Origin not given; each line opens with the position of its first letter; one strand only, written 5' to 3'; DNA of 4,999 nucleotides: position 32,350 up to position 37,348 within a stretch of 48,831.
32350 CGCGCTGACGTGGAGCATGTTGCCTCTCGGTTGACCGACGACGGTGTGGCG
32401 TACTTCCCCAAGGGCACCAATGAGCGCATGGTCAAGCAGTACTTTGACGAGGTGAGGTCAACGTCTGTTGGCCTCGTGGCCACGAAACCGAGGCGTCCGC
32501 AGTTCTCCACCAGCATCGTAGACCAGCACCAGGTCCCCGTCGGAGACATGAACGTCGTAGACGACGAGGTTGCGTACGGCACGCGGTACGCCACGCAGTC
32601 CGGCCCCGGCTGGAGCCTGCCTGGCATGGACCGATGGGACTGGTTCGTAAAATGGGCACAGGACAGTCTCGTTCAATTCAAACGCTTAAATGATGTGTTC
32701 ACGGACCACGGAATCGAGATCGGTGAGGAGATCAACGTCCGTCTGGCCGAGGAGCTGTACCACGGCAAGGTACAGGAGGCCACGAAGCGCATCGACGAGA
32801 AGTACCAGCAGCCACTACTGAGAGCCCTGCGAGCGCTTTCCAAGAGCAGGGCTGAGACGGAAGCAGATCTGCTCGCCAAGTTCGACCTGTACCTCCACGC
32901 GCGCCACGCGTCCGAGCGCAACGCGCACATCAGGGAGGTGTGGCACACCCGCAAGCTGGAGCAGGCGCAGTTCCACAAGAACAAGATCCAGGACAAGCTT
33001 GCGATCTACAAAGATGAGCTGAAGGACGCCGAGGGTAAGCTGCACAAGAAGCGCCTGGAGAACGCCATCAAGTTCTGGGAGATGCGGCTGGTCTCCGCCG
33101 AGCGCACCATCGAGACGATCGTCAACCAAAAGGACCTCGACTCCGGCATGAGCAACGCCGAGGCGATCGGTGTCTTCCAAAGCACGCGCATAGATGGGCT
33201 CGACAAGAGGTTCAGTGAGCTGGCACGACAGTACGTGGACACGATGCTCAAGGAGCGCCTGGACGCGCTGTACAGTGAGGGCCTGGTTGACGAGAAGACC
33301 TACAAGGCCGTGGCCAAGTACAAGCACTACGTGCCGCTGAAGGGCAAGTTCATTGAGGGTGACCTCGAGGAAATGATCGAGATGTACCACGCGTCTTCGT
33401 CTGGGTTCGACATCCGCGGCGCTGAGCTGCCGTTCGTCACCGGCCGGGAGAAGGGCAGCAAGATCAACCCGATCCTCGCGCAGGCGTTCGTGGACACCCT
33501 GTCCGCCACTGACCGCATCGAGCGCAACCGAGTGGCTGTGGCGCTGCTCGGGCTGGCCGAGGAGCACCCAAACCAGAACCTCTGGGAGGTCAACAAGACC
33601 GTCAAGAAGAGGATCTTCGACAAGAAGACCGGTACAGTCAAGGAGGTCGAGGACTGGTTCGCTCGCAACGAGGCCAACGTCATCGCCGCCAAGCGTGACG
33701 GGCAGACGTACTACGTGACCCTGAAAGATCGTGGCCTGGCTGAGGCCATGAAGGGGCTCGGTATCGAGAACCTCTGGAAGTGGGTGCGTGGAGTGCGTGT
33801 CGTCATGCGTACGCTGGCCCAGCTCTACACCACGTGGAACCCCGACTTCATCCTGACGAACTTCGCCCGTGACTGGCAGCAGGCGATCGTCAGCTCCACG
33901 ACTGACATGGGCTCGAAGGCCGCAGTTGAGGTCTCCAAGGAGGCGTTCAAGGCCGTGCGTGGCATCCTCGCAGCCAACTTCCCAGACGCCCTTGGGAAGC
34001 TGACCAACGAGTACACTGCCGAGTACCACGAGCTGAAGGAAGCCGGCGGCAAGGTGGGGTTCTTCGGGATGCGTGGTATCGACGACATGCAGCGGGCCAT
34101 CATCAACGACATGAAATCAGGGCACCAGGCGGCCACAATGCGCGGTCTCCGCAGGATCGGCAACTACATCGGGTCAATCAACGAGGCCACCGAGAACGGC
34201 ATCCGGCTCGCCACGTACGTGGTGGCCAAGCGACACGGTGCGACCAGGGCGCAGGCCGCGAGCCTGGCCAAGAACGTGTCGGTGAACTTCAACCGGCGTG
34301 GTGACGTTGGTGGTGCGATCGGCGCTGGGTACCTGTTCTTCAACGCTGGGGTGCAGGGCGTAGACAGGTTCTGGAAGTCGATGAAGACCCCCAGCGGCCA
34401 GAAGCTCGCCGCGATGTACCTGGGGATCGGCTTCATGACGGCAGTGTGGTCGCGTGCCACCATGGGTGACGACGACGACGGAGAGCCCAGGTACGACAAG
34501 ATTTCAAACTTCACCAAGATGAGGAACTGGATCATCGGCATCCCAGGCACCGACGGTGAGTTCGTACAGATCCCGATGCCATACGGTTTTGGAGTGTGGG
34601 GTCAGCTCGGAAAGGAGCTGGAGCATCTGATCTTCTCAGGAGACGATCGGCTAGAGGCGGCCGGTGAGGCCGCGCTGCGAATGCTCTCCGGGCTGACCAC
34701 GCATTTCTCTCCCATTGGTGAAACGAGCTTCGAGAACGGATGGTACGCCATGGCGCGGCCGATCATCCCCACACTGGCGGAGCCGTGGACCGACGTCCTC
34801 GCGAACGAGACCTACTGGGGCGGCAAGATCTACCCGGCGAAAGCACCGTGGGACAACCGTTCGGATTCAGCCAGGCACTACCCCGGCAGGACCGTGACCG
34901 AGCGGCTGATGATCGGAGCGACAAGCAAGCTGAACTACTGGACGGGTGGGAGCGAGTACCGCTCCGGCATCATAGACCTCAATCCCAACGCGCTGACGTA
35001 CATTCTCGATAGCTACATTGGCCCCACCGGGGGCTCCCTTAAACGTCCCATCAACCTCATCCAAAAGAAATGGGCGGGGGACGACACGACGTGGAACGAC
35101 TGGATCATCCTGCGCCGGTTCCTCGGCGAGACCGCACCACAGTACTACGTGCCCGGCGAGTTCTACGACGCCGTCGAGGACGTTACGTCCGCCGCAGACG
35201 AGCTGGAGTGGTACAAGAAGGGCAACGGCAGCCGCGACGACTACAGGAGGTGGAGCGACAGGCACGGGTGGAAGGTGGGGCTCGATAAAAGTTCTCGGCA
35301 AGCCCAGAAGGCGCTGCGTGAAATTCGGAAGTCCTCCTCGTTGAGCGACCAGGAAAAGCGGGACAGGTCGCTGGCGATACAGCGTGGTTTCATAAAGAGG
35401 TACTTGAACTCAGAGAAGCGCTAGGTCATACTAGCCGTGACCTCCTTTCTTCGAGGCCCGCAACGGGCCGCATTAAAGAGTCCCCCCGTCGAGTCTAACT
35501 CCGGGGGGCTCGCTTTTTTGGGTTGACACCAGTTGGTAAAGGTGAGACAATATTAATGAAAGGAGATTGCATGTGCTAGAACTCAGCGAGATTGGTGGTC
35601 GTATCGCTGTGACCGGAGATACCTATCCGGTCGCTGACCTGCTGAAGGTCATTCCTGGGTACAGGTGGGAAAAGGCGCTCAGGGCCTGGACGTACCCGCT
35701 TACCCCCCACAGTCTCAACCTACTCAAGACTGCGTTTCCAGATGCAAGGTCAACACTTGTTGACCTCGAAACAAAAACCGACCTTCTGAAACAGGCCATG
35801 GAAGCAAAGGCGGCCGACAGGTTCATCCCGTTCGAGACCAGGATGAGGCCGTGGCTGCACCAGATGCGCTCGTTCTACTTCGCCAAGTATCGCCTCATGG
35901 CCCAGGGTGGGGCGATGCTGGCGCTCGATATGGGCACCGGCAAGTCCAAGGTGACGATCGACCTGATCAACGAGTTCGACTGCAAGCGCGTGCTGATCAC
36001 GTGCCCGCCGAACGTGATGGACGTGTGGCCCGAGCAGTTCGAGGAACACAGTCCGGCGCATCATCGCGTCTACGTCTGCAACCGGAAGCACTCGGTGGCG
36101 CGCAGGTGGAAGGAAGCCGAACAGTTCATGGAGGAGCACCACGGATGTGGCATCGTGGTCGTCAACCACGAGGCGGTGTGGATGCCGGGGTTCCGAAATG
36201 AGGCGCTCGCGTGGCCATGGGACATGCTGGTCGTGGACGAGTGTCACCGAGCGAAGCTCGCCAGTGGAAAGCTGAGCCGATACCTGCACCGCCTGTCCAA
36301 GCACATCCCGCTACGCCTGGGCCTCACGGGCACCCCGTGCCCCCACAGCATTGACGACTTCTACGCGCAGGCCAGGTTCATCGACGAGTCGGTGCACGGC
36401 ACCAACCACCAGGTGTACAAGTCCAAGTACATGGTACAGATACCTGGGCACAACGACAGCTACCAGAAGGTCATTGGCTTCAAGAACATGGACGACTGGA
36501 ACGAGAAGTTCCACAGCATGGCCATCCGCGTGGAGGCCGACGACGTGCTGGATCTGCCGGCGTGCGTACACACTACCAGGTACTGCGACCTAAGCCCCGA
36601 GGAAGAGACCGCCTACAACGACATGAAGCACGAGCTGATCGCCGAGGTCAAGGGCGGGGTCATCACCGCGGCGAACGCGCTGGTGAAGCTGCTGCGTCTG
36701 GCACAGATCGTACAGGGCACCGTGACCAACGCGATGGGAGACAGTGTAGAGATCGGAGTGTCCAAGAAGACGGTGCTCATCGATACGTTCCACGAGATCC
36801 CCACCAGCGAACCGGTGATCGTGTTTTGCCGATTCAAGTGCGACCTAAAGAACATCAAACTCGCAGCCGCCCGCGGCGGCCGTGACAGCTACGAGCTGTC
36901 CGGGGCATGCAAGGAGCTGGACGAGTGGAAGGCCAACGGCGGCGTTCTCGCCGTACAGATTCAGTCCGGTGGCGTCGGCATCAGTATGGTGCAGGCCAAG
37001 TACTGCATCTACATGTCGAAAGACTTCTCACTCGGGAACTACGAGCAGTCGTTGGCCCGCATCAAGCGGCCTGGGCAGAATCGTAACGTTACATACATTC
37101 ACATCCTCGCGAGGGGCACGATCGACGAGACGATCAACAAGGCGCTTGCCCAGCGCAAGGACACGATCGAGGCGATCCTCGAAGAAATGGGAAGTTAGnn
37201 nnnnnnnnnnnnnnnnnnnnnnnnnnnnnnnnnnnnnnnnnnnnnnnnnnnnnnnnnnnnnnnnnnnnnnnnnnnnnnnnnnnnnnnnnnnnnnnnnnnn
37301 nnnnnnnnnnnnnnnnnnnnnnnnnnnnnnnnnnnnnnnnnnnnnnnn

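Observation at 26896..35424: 2842-aa single ORF with two duplicated HExxH (zincin-like) modules, preceded by low-complexity and membrane proteins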

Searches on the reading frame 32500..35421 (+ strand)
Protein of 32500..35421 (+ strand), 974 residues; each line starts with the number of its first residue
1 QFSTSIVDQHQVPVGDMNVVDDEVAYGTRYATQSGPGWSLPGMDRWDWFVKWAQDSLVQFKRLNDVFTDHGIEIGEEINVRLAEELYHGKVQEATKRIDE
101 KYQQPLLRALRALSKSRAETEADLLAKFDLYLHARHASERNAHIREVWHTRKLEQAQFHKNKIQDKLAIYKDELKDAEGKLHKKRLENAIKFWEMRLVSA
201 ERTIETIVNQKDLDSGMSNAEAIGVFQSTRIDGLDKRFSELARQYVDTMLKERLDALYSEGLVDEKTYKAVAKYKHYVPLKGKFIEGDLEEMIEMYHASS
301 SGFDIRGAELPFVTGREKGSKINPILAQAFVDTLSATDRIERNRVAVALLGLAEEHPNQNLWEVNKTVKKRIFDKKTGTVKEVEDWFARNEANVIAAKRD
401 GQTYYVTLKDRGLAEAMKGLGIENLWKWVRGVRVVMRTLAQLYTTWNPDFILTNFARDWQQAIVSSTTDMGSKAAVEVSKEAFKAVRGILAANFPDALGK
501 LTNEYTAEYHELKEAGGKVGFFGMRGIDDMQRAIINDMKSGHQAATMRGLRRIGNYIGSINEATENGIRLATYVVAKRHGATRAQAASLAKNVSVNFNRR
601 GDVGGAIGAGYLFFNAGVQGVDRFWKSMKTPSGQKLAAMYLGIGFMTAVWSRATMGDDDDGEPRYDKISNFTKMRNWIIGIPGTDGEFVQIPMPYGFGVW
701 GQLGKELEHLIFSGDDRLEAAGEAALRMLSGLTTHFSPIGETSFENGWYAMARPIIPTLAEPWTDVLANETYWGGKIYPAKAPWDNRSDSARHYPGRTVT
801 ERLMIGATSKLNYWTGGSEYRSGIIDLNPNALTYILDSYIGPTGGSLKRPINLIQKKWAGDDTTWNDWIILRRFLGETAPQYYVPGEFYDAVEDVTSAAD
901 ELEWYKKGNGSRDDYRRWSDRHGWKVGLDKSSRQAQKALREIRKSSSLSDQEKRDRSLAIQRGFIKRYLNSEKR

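Call 13: search_protein_families(library=pfam, proteins=[window:32500-35421:+], max_evalue=10)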
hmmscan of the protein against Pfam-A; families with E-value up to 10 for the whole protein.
window:32500-35421:+ (974 aa): 2 families
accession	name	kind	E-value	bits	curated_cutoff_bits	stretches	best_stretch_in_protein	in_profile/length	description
PF18857.6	LPD38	-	4.2e-27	95.9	27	1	663-870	2-188/189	Large polyvalent protein associated domain 38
PF01638.23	HxlR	-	0.0083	16.4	20.8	1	235-294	18-81/91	HxlR-like helix-turn-helix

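Call 18: search_dna_similar(query=window:32500-35421:+, collection=phages, mode=protein, max_rows=40, rows=spread)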
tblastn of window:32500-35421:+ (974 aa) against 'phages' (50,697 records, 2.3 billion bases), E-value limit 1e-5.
Records with a match: 357; places in all: 357; records where one place covers at least 80% of the query: 286.
Best place of each record, by identity: <60% 357.
By first word of the organism name: Vibrio 116; Stx2a-converting 77; Escherichia 76; Ralstonia 31; Stx2-converting 12; Burkholderia 10; Shigella 6; Stx 6; Enterobacteria 5; Stx1 4; and 11 more.
By host as written in the record: - 198; Vibrio crassostreae 11; Escherichia coli K514 (EHEC) 7; Ralstonia pseudosolanacearum 6; Escherichia coli 5; Ralstonia solanacearum 5; Ralstonia pseudosolanacearum I-31 (MT043) 5; Escherichia coli O157:H7 4; and 81 more.
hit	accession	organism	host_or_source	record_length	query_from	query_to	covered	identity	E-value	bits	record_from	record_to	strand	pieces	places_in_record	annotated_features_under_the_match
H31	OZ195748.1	Vibrio phage K249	Seawater and oysters mix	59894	20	954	96%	29.0%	2e-97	344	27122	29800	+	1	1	hypothetical protein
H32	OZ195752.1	Vibrio phage D53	Seawater and oysters mix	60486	20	954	96%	28.9%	1e-96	342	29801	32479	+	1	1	hypothetical protein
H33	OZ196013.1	Vibrio phage D305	Seawater and oysters mix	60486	20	954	96%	28.9%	1e-96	342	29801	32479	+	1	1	hypothetical protein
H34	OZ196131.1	Vibrio phage D94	Seawater and oysters mix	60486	20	954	96%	28.9%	1e-96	342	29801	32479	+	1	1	hypothetical protein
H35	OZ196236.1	Vibrio phage D161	Seawater and oysters mix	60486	20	954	96%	28.9%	1e-96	342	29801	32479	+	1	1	hypothetical protein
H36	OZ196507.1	Vibrio phage D96c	Seawater and oysters mix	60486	20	954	96%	28.9%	1e-96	342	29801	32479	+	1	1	hypothetical protein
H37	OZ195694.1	Vibrio phage D67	Seawater and oysters mix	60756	20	954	96%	28.9%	1e-96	342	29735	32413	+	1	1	hypothetical protein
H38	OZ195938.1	Vibrio phage D89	Seawater and oysters mix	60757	20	954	96%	28.9%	1e-96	342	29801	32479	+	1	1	hypothetical protein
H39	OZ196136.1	Vibrio phage D186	Seawater and oysters mix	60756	20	954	96%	28.9%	1e-96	342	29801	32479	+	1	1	hypothetical protein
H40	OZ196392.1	Vibrio phage D162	Seawater and oysters mix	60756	20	954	96%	28.9%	1e-96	342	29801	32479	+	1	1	hypothetical protein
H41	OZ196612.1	Vibrio phage D208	Seawater and oysters mix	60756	20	954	96%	28.9%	1e-96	342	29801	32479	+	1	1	hypothetical protein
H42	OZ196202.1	Vibrio phage D66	Seawater and oysters mix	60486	37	954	94%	29.1%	2e-96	341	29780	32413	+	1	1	hypothetical protein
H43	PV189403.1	Escherichia phage vB_EcoP_phi315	Escherichia coli K514 (EHEC)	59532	49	944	92%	29.1%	2e-89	320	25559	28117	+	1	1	hypothetical protein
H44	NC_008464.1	Stx2-converting phage 86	Escherichia coli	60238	49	944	92%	28.9%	1e-89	320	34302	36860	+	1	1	LPD5 domain-containing protein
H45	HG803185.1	Escherichia phage P13357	Escherichia coli CB13357, serotype ...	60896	49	944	92%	28.8%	2e-89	320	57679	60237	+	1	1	record has no annotation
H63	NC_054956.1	Ralstonia phage Cimandef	Ralstonia pseudosolanacearum I-31 ...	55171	201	956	78%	25.1%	4e-36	155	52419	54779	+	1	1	DarB-like antirestriction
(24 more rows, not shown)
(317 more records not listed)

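Call 33: get_annotated_region(hit=H44, flank=9000)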
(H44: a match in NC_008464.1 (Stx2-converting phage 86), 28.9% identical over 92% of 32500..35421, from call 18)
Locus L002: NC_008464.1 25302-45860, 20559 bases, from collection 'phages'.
description: Stx2-converting phage 86, complete genome.
organism: Stx2-converting phage 86 (NCBI taxid 379329)
taxonomy: Viruses; Duplodnaviria; Heunggongvirae; Uroviricota; Caudoviricetes; Sepvirinae; Traversvirus; Traversvirus tv86
host: Escherichia coli; source: -; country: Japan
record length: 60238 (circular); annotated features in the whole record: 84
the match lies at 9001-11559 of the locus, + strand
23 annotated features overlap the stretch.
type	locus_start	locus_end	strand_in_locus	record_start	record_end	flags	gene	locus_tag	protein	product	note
CDS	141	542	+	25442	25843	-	-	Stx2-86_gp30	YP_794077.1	hypothetical protein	-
CDS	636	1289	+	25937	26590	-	-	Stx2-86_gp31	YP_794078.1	hypothetical protein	-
CDS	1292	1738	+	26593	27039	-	-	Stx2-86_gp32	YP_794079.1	hypothetical protein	-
CDS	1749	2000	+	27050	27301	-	-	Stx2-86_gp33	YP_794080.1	bacteriocin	-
CDS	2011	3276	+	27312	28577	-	-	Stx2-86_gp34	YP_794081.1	hypothetical protein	-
CDS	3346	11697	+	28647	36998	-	-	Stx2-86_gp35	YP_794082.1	LPD5 domain-containing protein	-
CDS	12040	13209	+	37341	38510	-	int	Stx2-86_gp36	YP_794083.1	site-specific integrase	bacteriophage P4 like integrase, O86 specific region2 (not found in O157)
CDS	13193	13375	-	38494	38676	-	-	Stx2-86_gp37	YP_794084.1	helix-turn-helix domain-containing protein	O86 specific region2 (not found in O157)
CDS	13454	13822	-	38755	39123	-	-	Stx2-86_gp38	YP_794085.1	DUF1627 domain-containing protein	O86 specific region2 (not found in O157)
CDS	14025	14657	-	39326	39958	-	-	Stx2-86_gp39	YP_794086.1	DNA methyltransferase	O86 specific region2 (not found in O157)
CDS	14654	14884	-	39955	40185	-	-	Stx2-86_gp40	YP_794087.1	hypothetical protein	-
CDS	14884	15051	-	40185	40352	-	-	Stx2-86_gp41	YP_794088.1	hypothetical protein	-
CDS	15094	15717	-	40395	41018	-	antB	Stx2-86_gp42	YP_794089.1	anti-repressor Ant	-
CDS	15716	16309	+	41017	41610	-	-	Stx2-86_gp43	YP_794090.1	hypothetical protein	-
CDS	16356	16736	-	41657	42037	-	-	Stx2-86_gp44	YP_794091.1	DUF551 domain-containing protein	-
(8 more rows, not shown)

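Call 34: get_annotated_region(hit=H63, flank=14000)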
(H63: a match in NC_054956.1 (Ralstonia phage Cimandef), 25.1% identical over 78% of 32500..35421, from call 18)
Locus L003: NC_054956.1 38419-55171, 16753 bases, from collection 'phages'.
description: Ralstonia phage Cimandef, complete genome.
organism: Ralstonia phage Cimandef (NCBI taxid 2759720)
taxonomy: Viruses; Duplodnaviria; Heunggongvirae; Uroviricota; Caudoviricetes; Cimandefvirus; Cimandefvirus cimandef
host: Ralstonia pseudosolanacearum I-31 (MT043); source: tomato plant greenhouse; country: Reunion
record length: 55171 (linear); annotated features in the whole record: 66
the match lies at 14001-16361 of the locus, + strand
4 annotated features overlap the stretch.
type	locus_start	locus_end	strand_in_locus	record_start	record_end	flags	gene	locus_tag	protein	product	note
CDS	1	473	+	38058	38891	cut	-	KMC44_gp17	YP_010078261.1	virion structural protein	-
CDS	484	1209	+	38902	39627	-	cysH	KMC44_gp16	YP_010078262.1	phosphoadenosine phosphosulfate reductase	-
CDS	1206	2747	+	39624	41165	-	-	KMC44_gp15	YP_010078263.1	virion structural protein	-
CDS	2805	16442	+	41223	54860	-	-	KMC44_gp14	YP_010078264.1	DarB-like antirestriction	-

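Call 99: search_solved_structures(query=A3, max_evalue=1)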
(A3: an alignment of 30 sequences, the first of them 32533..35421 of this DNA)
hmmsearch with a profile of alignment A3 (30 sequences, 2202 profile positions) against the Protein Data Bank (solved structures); distinct sequences matched with E-value up to 1: 9.
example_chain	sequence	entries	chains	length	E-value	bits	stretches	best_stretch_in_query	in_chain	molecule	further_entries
3k2s_A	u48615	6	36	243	0.051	14.7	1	895-1020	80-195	Apolipoprotein A-I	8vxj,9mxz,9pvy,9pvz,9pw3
4v6m_A0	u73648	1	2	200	0.056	14.6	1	896-1020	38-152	Apolipoprotein A-I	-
1av1_A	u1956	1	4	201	0.056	14.5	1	896-1020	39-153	APOLIPOPROTEIN A-I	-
7kjr_C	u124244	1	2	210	0.059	14.5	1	896-1020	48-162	Apolipoprotein A-I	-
8eqs_C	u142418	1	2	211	0.06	14.5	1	896-1020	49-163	Apolipoprotein A-I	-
6pts_A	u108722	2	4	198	0.074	14.2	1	896-1020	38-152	Apolipoprotein A-I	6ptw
2msc_A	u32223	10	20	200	0.075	14.1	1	896-1020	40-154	Apolipoprotein A-I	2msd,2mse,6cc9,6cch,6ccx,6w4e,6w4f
9dsm_A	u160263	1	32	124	0.16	13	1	2115-2197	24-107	Sjogren's Syndrome Nuclear Autoantigen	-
6clz_B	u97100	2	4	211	0.21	12.6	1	907-1020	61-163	Apolipoprotein A-I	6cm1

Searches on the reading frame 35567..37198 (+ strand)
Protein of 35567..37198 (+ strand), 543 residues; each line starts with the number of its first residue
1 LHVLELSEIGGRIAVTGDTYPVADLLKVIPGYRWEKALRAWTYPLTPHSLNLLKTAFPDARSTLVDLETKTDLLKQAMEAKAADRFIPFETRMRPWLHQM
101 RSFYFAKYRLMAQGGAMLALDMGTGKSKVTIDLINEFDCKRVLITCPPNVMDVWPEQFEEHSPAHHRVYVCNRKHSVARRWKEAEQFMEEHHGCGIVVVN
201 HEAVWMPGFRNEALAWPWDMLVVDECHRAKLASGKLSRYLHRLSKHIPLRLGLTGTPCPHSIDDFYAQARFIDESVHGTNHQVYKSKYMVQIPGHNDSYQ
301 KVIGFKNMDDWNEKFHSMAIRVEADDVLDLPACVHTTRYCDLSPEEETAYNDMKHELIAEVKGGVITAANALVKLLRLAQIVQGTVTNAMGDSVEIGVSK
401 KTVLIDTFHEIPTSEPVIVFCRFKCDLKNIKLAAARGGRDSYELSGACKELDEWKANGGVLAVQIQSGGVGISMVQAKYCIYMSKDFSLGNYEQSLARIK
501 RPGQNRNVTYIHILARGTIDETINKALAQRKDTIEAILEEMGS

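Call 16: search_protein_families(library=pfam, proteins=[window:35567-37198:+], max_evalue=0.01)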
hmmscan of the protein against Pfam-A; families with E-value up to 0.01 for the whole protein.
window:35567-37198:+ (543 aa): 3 families
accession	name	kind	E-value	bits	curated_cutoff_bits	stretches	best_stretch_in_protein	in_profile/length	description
PF00176.29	SNF2-rel_dom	-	4.6e-22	78.9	24.9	1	108-381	11-284/290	SNF2-related domain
PF04851.21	ResIII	-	5.1e-08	33.4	22.5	1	113-257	23-162/164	Type III restriction enzyme, res subunit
PF00271.37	Helicase_C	-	0.0062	17.2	23.5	0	404-503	6-110/110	Helicase conserved C-terminal domain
